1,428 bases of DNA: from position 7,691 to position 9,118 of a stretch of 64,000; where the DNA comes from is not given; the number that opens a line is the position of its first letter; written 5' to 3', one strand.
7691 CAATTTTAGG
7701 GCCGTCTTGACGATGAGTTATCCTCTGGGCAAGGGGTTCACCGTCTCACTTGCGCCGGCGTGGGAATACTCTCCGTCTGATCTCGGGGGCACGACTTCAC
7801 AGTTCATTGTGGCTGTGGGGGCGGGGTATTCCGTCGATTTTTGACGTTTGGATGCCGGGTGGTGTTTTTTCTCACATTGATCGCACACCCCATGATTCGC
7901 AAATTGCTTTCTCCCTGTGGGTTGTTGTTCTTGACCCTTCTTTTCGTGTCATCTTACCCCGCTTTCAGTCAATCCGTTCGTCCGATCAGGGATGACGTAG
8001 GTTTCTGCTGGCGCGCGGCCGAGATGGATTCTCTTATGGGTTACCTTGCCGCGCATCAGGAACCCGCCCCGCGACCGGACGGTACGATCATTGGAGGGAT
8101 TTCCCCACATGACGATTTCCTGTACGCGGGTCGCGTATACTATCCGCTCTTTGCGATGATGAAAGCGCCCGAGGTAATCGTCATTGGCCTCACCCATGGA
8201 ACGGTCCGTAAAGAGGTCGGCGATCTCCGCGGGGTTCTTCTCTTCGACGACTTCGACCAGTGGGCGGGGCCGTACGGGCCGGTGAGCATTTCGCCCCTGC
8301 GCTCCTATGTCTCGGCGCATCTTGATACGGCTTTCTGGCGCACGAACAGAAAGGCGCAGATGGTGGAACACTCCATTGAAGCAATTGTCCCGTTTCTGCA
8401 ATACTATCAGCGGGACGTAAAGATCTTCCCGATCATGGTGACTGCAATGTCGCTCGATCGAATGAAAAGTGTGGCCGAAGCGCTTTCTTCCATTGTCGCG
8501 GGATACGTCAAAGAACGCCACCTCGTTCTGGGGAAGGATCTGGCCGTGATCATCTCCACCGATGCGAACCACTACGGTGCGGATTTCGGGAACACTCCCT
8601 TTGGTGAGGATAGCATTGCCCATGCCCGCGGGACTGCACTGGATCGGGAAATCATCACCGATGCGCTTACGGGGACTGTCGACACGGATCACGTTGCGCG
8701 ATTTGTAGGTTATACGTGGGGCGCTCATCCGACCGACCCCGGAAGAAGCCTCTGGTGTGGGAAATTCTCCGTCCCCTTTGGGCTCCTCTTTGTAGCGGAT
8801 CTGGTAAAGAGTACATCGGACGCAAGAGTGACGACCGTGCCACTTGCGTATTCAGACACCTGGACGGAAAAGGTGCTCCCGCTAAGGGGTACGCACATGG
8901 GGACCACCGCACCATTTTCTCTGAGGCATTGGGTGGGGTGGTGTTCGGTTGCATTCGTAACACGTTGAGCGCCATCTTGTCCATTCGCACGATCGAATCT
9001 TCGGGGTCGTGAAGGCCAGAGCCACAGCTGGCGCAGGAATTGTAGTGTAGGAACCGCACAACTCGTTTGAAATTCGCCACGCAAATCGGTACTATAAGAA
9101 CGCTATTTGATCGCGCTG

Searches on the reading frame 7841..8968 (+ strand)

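Call 64: search_protein_families(library=pfam, proteins=[window:7841-8968:+], max_evalue=0.00001)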
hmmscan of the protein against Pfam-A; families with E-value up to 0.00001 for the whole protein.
window:7841-8968:+ (375 aa): 1 family
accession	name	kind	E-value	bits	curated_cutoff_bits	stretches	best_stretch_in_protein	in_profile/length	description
PF01875.22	Memo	-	5e-22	78.8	27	1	83-275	36-204/269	Memo-like protein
